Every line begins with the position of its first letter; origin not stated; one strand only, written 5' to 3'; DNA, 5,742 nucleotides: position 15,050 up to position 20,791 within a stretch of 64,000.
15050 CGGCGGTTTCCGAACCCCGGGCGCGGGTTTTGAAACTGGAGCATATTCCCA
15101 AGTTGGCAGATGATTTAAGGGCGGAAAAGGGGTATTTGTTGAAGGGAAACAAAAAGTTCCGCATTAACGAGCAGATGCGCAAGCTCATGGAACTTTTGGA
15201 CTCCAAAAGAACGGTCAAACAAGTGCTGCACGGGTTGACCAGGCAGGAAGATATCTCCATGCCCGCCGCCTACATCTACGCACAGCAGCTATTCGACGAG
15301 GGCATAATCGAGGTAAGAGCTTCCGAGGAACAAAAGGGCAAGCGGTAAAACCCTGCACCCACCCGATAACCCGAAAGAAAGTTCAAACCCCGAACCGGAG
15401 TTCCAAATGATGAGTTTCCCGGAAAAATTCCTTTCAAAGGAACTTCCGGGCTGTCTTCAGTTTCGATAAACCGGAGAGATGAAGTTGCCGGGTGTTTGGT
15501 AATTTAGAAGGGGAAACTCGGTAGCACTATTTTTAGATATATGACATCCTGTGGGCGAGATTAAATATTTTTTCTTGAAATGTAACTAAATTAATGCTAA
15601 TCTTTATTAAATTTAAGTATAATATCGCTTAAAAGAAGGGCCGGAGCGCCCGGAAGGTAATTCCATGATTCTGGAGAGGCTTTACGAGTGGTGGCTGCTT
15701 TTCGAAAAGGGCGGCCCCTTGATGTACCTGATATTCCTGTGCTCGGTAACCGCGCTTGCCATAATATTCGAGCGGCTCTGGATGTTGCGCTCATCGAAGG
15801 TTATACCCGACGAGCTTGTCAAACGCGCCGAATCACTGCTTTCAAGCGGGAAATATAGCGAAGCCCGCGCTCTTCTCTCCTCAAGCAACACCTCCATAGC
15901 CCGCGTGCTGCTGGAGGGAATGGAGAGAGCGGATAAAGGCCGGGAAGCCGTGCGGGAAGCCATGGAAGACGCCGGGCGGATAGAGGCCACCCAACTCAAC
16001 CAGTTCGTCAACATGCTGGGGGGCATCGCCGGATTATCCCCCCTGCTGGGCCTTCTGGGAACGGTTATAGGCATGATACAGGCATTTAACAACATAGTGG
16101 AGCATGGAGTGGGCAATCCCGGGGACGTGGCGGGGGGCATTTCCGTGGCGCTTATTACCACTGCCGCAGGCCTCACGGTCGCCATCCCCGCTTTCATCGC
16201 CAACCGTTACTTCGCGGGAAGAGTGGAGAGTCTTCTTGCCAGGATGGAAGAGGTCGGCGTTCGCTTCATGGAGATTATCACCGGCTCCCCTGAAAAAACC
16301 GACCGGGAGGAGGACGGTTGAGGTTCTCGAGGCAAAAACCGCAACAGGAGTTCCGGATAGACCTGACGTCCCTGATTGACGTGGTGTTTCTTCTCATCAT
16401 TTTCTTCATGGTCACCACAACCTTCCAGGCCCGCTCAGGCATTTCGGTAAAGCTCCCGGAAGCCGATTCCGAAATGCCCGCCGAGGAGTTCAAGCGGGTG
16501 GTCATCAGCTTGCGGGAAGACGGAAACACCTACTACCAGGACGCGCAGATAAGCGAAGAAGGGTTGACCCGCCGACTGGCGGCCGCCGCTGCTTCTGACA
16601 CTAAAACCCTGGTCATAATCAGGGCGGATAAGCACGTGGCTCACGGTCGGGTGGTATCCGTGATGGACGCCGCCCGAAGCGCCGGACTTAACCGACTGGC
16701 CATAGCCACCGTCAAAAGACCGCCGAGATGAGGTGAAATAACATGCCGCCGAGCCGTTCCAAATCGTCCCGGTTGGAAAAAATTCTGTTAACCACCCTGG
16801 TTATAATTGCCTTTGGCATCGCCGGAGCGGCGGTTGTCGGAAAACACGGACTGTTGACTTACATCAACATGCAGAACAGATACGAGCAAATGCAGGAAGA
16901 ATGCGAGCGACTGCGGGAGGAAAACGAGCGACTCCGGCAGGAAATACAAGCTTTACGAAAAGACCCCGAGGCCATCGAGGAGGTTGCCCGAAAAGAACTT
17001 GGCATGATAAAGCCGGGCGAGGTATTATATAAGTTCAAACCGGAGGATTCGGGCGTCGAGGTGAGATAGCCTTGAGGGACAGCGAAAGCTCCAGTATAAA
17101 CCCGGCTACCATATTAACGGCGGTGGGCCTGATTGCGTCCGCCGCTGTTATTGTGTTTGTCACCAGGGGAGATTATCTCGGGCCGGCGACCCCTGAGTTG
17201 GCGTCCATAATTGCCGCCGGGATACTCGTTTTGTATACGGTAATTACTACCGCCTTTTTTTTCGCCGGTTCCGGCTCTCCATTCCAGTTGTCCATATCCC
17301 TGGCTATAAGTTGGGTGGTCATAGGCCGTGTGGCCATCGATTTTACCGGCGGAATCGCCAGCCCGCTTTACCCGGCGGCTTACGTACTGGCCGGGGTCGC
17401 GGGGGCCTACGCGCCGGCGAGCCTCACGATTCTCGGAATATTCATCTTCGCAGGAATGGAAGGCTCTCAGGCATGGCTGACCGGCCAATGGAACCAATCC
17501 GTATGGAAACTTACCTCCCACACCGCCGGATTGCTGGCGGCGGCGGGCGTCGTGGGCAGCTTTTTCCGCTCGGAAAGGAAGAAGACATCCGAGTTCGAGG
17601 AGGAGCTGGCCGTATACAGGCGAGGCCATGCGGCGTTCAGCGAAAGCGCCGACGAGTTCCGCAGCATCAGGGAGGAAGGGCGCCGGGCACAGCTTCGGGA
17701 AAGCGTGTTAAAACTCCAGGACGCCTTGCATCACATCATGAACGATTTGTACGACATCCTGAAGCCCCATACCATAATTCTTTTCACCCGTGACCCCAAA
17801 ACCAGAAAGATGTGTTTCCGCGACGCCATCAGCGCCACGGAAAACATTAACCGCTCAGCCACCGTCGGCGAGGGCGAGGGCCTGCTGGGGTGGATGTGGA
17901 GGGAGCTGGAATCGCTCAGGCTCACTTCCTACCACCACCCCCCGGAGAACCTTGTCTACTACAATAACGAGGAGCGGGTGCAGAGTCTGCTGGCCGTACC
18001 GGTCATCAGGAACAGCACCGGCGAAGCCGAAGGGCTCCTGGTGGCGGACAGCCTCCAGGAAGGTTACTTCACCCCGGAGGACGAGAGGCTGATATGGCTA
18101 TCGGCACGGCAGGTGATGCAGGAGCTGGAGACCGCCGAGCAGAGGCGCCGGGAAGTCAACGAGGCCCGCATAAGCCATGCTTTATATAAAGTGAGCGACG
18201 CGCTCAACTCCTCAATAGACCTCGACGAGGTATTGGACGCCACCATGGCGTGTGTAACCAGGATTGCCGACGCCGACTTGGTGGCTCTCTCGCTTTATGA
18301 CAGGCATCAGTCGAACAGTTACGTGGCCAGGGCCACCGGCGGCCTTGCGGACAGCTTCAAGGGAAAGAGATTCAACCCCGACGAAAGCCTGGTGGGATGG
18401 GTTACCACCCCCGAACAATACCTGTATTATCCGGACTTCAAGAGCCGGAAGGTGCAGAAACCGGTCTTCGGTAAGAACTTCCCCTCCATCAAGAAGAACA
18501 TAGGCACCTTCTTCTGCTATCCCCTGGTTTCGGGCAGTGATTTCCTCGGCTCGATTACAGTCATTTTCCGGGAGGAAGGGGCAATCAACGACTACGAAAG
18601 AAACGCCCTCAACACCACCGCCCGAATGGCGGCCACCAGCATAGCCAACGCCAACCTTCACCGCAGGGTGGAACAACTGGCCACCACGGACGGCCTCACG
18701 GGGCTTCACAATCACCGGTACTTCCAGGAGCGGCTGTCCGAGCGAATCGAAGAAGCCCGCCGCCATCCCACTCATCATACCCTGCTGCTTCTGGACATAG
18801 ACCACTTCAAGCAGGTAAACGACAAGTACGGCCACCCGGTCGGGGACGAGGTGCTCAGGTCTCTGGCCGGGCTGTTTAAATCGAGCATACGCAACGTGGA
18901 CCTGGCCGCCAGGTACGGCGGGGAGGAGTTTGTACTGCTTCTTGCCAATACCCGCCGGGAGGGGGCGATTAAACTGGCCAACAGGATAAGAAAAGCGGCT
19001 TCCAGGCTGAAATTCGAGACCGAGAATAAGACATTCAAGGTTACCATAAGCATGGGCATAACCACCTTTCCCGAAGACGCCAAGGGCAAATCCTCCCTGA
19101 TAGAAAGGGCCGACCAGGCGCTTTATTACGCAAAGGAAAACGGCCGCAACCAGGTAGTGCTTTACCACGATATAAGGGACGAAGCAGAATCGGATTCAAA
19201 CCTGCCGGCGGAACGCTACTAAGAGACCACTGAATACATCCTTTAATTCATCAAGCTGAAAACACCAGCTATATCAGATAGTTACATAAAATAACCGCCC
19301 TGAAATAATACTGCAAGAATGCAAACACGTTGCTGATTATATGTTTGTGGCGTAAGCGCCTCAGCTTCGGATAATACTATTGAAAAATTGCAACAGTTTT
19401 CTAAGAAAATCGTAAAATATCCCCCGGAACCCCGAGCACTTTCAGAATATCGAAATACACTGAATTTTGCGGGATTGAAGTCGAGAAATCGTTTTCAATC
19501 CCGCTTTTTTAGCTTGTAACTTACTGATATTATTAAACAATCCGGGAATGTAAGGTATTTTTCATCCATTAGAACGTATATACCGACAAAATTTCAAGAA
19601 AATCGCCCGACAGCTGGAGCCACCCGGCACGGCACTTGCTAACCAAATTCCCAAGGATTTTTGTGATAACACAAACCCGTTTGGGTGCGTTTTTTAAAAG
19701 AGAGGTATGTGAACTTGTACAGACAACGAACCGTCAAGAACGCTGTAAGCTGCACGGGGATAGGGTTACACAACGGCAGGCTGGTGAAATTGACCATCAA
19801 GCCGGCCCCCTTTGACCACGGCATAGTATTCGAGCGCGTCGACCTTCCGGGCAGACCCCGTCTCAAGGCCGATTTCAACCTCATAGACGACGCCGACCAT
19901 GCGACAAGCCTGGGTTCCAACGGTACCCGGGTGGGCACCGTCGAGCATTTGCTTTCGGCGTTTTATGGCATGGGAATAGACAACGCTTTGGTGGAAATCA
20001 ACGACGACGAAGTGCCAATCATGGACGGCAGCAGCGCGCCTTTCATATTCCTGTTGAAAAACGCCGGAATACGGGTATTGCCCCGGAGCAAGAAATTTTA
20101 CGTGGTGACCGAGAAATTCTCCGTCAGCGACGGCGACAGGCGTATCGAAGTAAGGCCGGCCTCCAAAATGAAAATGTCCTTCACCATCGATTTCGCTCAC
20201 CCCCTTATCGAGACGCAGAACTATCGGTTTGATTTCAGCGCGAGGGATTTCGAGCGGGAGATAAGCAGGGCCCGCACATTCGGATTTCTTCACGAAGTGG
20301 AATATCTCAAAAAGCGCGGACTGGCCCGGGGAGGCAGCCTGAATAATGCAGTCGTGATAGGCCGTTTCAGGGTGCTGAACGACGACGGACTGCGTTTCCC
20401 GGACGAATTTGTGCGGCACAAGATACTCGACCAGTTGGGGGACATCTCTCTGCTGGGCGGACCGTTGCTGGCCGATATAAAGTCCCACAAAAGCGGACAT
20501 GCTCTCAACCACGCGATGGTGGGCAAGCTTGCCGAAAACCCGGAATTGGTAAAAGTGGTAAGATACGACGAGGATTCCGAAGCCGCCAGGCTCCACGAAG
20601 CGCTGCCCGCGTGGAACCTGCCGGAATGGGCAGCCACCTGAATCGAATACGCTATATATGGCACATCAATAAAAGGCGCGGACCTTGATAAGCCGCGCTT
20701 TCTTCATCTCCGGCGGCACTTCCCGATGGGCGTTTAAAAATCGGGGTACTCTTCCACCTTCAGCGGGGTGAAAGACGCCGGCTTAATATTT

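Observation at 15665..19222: exbB-exbD-ftsB-diguanylate cyclase operon: a PMF motor and c-di-GMP source tied to the divisome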

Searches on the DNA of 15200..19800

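Call 79: search_rna_families(source=window, start=15200, end=19800, threshold=evalue, max_evalue=1)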
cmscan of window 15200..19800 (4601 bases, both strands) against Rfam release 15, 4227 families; matches with E-value up to 1: 0.
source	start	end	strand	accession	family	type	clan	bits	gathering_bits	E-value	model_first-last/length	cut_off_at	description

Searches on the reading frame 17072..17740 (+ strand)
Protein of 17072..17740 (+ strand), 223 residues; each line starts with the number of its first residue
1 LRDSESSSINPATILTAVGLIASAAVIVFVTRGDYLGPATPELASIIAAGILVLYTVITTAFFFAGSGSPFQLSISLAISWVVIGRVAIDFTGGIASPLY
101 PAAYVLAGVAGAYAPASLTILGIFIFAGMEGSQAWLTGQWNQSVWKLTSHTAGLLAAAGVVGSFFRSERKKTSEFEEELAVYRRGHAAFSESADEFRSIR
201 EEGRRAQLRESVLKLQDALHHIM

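Call 92: search_protein_representatives(protein=window:17072-17740:+)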
Query: 223 residues. Proteins with E-value up to 0.001 (for the whole library): 6; up to 1e-10: 1; up to 1e-30: 1. The best 6 are listed.
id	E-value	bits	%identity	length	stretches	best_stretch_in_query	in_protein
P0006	2.7e-135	464.5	100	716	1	1-223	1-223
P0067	1.5e-08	50.6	28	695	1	79-219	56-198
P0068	7.0e-08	48.4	31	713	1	28-219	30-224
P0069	2.5e-05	40.0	27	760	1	75-217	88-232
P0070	4.6e-05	39.2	29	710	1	79-219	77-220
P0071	1.7e-04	37.3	21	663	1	18-179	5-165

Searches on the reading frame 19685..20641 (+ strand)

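Call 88: search_protein_families(library=pfam, proteins=[window:19685-20641:+], max_evalue=0.001)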
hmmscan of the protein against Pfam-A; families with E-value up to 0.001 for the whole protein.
window:19685-20641:+ (318 aa): 1 family
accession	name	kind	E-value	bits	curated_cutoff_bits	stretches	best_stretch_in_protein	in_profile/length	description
PF03331.19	LpxC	-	3.2e-104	348.6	27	1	14-283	1-267/268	UDP-3-O-acyl N-acetylglycosamine deacetylase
